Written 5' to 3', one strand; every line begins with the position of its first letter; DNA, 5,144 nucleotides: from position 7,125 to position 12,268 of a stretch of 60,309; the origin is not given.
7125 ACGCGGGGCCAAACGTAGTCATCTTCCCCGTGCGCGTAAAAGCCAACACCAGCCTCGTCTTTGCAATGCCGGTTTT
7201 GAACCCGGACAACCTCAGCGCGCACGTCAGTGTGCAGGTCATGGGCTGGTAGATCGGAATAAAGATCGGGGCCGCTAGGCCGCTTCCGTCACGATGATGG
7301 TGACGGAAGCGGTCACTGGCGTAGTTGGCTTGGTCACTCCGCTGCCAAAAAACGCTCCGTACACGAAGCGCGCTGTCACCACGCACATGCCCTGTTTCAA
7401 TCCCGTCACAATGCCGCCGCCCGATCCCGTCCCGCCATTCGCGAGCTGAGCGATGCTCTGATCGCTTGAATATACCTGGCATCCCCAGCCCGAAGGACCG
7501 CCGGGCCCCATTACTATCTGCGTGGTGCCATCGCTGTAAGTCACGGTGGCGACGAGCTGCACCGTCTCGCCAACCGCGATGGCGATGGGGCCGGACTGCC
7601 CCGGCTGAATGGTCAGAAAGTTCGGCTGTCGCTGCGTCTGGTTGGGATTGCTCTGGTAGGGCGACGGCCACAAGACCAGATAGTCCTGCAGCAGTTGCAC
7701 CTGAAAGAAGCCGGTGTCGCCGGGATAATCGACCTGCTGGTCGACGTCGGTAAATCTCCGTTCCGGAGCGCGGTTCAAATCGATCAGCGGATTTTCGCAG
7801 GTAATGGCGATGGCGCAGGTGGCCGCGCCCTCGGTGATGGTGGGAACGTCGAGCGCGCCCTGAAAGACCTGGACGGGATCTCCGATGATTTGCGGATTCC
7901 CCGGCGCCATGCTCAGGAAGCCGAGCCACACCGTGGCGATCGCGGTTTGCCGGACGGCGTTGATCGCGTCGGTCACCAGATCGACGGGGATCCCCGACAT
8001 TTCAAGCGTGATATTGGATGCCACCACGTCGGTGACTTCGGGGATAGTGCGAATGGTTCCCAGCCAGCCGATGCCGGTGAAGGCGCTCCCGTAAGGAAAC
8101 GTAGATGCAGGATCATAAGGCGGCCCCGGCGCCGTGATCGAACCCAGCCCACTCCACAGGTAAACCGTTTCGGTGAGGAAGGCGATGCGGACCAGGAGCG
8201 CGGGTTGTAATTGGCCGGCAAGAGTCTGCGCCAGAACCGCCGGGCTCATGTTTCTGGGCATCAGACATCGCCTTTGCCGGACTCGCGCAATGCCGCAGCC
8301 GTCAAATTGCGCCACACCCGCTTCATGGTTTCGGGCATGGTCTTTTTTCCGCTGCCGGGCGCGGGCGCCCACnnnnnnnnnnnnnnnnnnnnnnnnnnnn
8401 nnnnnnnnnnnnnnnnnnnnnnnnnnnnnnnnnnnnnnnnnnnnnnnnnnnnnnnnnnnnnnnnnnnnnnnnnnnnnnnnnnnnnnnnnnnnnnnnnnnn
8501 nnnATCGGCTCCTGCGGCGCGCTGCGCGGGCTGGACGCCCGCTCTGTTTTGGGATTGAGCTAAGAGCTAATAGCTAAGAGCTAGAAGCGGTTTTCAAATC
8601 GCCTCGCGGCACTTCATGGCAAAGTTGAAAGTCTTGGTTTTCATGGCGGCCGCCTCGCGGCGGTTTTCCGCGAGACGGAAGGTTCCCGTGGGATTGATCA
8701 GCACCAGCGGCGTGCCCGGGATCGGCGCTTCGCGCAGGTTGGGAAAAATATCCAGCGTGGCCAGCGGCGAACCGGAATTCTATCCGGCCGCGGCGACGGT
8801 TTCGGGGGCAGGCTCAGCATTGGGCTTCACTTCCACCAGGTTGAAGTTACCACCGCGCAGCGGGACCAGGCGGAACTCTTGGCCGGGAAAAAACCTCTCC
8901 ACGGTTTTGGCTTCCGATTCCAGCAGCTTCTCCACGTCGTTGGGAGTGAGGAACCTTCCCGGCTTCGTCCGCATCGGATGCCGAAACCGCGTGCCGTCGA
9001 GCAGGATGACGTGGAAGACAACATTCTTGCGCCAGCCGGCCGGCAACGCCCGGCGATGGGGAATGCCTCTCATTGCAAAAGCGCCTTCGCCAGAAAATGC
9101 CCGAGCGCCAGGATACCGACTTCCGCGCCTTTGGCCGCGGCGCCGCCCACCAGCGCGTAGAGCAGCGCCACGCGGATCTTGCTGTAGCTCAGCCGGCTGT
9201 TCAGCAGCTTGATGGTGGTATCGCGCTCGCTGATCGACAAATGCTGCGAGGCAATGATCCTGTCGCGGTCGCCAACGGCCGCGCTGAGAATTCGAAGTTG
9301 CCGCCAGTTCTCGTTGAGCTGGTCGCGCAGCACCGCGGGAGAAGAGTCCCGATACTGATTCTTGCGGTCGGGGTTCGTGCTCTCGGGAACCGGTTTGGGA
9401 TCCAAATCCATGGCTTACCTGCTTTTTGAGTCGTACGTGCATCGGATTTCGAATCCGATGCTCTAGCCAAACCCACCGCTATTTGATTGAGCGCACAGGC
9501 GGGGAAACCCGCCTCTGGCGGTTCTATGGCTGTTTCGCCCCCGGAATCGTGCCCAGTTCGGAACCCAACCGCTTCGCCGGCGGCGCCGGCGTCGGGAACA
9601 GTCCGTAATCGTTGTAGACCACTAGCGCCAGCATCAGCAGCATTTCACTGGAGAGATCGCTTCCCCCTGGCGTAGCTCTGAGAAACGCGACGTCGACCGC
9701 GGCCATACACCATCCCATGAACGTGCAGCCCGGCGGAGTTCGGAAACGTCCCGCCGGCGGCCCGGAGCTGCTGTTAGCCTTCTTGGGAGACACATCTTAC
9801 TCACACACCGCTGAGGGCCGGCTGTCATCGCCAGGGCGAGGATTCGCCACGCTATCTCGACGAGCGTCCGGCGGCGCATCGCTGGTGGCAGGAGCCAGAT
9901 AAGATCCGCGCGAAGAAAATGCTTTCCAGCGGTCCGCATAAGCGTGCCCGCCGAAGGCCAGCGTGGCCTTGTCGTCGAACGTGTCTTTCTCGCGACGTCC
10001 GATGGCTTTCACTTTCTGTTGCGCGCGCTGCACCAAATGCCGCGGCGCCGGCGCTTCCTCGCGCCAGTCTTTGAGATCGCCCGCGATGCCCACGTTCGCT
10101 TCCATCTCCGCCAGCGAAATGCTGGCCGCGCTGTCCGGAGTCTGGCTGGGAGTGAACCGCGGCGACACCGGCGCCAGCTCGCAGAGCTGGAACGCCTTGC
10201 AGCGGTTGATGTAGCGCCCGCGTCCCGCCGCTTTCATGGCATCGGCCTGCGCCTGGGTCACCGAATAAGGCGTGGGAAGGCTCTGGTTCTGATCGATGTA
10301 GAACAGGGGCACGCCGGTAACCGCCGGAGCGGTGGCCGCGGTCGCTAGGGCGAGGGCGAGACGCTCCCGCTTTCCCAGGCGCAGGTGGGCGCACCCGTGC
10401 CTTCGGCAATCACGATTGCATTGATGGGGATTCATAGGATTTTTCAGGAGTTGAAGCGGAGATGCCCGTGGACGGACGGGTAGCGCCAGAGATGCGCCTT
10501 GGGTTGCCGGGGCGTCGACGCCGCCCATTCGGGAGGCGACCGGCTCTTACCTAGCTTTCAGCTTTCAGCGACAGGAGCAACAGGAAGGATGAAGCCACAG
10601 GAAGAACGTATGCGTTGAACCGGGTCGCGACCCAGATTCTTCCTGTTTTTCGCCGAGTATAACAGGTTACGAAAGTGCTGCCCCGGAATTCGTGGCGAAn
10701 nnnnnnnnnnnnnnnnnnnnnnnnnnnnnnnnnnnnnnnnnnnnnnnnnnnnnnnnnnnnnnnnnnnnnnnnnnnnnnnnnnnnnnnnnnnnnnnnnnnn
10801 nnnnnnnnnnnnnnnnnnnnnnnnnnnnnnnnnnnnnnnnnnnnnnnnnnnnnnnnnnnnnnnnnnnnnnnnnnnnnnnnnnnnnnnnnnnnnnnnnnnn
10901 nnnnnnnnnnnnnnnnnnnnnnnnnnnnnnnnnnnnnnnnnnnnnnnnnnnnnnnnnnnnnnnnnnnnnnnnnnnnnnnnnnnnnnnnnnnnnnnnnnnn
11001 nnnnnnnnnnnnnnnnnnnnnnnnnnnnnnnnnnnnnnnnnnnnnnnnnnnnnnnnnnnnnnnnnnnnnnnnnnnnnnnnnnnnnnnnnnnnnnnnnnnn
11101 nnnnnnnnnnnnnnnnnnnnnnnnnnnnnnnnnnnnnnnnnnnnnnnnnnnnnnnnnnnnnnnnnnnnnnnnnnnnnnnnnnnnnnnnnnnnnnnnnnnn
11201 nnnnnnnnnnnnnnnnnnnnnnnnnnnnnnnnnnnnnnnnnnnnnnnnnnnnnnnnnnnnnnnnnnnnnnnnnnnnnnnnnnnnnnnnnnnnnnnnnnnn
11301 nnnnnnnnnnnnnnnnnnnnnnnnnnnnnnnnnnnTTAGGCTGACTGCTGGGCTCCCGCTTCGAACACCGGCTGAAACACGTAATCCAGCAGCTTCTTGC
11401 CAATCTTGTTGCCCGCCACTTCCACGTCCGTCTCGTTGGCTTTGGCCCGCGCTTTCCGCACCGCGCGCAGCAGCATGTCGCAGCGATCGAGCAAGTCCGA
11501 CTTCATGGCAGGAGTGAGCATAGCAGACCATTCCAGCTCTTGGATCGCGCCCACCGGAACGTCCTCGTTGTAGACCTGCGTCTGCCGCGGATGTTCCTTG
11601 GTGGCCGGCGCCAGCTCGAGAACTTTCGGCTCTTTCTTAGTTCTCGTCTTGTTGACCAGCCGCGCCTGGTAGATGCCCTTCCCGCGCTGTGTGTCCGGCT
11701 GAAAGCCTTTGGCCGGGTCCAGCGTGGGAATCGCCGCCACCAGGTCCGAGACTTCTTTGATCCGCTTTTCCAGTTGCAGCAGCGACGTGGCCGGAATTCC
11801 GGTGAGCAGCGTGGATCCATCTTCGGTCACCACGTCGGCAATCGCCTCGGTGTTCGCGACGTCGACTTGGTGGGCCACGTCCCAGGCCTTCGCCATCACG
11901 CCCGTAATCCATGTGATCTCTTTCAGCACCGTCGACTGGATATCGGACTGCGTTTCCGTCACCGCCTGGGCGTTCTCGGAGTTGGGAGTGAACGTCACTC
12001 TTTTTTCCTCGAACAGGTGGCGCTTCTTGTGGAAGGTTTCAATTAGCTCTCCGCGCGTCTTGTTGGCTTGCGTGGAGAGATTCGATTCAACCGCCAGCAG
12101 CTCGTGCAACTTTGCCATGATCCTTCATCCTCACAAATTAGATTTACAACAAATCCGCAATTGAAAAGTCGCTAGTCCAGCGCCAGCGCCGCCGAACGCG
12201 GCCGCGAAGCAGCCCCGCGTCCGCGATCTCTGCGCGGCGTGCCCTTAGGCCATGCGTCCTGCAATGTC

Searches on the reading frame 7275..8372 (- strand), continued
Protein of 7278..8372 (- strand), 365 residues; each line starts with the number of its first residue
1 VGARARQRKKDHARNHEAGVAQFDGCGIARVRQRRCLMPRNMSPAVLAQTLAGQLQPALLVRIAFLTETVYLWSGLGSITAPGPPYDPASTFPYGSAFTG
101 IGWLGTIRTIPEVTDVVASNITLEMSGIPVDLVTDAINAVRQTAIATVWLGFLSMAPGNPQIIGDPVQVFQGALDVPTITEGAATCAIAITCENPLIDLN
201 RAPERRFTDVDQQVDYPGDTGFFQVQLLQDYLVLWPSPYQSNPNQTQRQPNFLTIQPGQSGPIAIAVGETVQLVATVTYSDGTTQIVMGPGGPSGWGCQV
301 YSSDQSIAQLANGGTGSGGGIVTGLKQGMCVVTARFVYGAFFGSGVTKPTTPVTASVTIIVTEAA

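Call 68: search_protein_families(library=ncbifam, max_evalue=0.01, proteins=[window:7278-8261:-])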
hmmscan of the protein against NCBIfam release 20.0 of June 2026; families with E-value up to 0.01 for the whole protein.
window:7278-8261:- (328 aa): 0 families

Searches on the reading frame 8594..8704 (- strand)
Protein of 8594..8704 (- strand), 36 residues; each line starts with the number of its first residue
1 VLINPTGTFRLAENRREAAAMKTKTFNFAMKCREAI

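Call 81: find_encoding_contigs(protein=window:8594-8704:-, flank=3000, max_places=10)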
Protein window:8594-8704:- (36 aa): no gene with exactly this product is on record in the collection.

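Call 82: find_encoding_contigs(protein=window:8597-8704:-, flank=3000, max_places=10)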
Protein seq(36 aa) (36 aa): no gene with exactly this product is on record in the collection.

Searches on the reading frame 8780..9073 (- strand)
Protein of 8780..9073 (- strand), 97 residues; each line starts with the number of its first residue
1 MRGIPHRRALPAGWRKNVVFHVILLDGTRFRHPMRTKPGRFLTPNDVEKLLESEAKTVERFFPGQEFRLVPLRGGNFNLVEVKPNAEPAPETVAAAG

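Call 83: find_encoding_contigs(protein=window:8780-9073:-, flank=3000, max_places=10)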
Protein window:8780-9073:- (97 aa): 10 contigs read that carry it; 8 places shown.
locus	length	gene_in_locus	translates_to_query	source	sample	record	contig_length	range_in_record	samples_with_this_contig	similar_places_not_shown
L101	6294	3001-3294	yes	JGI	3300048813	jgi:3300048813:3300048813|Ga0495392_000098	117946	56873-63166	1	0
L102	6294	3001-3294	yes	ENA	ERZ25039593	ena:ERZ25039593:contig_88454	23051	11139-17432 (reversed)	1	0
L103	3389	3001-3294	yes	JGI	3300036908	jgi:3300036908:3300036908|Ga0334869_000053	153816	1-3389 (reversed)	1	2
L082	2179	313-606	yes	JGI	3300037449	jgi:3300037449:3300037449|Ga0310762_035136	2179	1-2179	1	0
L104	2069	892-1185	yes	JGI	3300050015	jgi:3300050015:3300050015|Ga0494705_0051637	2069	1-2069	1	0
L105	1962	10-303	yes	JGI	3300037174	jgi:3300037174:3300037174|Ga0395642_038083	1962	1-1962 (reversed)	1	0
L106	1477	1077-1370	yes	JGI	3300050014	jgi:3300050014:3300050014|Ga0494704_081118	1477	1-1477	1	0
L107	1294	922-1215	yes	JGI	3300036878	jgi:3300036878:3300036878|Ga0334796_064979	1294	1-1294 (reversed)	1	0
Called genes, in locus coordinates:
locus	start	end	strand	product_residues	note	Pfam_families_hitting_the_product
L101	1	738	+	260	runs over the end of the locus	PF25283:DUF7873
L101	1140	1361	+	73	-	-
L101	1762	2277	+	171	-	-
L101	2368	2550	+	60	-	-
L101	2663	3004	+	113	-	-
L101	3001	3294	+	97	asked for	-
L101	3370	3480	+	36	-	-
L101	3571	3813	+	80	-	-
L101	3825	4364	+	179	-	-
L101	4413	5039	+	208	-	-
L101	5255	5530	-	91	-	-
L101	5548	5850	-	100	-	-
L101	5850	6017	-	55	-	-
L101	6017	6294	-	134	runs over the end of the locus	-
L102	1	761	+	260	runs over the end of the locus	PF25283:DUF7873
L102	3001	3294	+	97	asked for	-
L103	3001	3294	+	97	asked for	-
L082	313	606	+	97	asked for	-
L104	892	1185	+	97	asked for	-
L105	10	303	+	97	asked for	-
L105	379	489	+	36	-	-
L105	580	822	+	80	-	-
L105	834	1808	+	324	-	-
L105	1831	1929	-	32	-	-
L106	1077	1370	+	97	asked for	-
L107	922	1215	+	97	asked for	-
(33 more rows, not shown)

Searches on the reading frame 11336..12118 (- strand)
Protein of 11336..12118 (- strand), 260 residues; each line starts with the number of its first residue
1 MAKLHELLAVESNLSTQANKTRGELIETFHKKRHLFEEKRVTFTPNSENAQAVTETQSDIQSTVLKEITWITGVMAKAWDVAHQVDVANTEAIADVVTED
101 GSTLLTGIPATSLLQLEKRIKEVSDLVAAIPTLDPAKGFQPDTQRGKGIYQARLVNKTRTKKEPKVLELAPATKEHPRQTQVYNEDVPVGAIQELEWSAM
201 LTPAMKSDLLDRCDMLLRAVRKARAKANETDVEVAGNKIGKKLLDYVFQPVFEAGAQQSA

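Call 10: search_protein_families(library=pfam, proteins=[window:11339-12118:-], max_evalue=0.01)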
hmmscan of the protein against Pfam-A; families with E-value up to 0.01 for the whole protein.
window:11339-12118:- (260 aa): 1 family
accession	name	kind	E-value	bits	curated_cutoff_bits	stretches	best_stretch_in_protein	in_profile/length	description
PF25283.1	DUF7873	-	3.1e-64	217.4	27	1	1-249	1-243/244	Family of unknown function (DUF7873)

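Call 12: search_protein_families(library=phrogs, proteins=[window:11339-12118:-], max_evalue=0.01)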
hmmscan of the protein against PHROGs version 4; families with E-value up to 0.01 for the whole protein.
window:11339-12118:- (260 aa): 1 family
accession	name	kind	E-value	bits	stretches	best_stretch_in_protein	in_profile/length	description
phrog_37076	-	unknown function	0.0089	16.8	0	108-146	70-108/165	-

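Call 19: find_encoding_contigs(protein=window:11336-12118:-, flank=10000, max_places=8)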
Protein window:11336-12118:- (260 aa): 12 contigs read that carry it; 8 places shown.
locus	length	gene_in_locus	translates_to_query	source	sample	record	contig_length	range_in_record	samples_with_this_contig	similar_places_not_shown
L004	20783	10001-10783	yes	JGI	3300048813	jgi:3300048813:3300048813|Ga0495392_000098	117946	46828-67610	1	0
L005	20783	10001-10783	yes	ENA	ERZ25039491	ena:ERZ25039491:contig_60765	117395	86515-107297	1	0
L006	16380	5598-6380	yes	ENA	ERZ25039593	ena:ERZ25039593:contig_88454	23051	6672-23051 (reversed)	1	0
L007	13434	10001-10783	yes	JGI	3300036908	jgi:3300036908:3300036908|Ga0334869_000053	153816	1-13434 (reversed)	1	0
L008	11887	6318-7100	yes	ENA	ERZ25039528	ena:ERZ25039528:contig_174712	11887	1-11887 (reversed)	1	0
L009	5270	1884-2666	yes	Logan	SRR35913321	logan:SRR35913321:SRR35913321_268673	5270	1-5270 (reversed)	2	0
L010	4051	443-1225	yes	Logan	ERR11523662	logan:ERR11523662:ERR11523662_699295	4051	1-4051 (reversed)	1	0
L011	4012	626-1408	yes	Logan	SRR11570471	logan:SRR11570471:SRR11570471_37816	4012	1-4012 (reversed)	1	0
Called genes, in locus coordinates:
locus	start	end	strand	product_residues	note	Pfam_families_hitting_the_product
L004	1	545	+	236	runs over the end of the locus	-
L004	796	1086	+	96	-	-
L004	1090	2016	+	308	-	PF12760:Zn_ribbon_IS1595, PF12762:DDE_Tnp_IS1595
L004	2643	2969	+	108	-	-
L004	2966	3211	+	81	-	PF12728:HTH_17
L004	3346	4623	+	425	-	PF00589:Phage_integrase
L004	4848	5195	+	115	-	-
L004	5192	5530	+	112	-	-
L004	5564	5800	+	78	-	-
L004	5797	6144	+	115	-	-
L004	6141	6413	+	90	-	-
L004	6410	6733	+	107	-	-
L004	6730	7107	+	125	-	-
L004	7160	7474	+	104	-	-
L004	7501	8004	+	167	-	-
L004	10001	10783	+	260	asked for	PF25283:DUF7873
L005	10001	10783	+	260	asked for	PF25283:DUF7873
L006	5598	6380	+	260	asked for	PF25283:DUF7873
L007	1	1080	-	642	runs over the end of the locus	PF14827:dCache_3, PF00672:HAMP, PF00512:HisKA, PF13581:HATPase_c_2 (faint), PF02518:HATPase_c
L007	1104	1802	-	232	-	PF23198:PDE8A_N (weak), PF00072:Response_reg, PF00486:Trans_reg_C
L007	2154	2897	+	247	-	PF00588:SpoU_methylase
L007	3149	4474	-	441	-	PF00069:Pkinase, PF07714:PK_Tyr_Ser-Thr, PF03544:TonB_C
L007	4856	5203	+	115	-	-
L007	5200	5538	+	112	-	-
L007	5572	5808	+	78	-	-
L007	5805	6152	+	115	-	-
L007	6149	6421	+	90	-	-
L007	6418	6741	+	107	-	-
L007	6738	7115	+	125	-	-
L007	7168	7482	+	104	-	-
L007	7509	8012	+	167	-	-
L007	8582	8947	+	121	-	PF02954:HTH_8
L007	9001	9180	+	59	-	-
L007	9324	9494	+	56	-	-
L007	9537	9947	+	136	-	-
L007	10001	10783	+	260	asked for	PF25283:DUF7873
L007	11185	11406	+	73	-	-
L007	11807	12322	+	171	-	-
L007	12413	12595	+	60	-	-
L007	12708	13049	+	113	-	-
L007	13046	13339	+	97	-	-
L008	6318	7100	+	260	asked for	PF25283:DUF7873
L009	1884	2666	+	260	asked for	PF25283:DUF7873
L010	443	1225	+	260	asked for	PF25283:DUF7873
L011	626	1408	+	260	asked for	PF25283:DUF7873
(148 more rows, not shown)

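Call 35: find_related_loci(query=window:11336-12118:-, collection=genome_contigs, flank=10000)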
Query window:11336-12118:- (260 aa) in genome_contigs; peptide patterns used: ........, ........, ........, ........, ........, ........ (x = any residue, [..] = any of these).
286 stretches matched a pattern, but none encodes a relative of the query by tblastn (E <= 1e-3).

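Call 46: list_cluster_members(proteins=[L007:1104-1802:-, L007:2154-2897:+, L007:3149-4474:-])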
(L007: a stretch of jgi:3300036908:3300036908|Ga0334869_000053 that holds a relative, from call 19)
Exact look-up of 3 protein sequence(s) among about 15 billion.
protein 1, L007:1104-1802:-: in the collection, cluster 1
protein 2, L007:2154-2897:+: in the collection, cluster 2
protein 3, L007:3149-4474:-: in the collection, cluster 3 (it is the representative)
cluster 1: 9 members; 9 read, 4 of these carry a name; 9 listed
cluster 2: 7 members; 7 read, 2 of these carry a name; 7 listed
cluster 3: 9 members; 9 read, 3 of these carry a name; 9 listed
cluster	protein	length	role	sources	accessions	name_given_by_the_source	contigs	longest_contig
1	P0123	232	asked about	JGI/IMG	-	DNA-binding response OmpR family regulator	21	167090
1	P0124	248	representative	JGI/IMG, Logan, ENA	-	DNA-binding response OmpR family regulator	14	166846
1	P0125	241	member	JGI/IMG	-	DNA-binding response OmpR family regulator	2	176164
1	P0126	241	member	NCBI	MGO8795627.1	MAG: response regulator transcription factor [Candidatus Sulfotelmatobacter sp.]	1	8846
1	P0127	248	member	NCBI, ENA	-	-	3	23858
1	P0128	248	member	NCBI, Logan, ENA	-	-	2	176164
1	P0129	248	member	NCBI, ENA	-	-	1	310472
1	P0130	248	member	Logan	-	-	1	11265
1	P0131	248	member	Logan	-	-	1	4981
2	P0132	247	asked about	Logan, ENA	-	-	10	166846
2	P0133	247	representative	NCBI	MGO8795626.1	MAG: RNA methyltransferase [Candidatus Sulfotelmatobacter sp.]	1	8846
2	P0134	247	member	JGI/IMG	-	tRNA/rRNA methyltransferase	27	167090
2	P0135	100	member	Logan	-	-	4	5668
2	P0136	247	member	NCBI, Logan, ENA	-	-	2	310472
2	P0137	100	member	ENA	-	-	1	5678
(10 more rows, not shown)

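Call 61: search_solved_structures(query=window:11339-12118:-, max_evalue=1)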
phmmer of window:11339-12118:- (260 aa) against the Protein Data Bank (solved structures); distinct sequences matched with E-value up to 1: 1.
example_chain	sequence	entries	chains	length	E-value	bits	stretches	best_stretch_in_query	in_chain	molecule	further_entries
7aeb_G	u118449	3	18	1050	0.092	15.6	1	56-133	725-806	Baseplate_J domain-containing protein | Baseplate protein J-like domain-containing protein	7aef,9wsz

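Call 68: search_protein_families(library=ncbifam, max_evalue=0.01, proteins=[window:11339-12118:-])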
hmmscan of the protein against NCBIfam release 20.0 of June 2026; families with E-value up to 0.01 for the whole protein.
window:11339-12118:- (260 aa): 0 families

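Call 69: predict_structure(protein=window:11339-12118:-)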
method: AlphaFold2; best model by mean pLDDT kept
length: 260 residues; sequences in the alignment: 1
mean_pLDDT: 43.0   pTM: 0.41
mean pLDDT of the five models: 43.0, 41.7, 39.2, 39.2, 38.2
residues with pLDDT >= 90: 0; 70-90: 22; 50-70: 40; < 50: 198
segments of 3 or more residues with pLDDT < 50: 1-26, 32-100, 132-201, 230-260
pLDDT, mean of each block of 10 residues (from residue 1): 28 35 47 39 37 45 45 42 37 38 58 71 67 41 29 27 30 30 27 31 59 70 68 41 43 34
secondary structure, 60 per line:
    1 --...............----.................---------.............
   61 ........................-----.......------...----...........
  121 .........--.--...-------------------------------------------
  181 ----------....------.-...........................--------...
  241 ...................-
elements in order: H3-17 H22-38 H48-84 H90-96 H110-129 H191-194 H203-229 H238-259
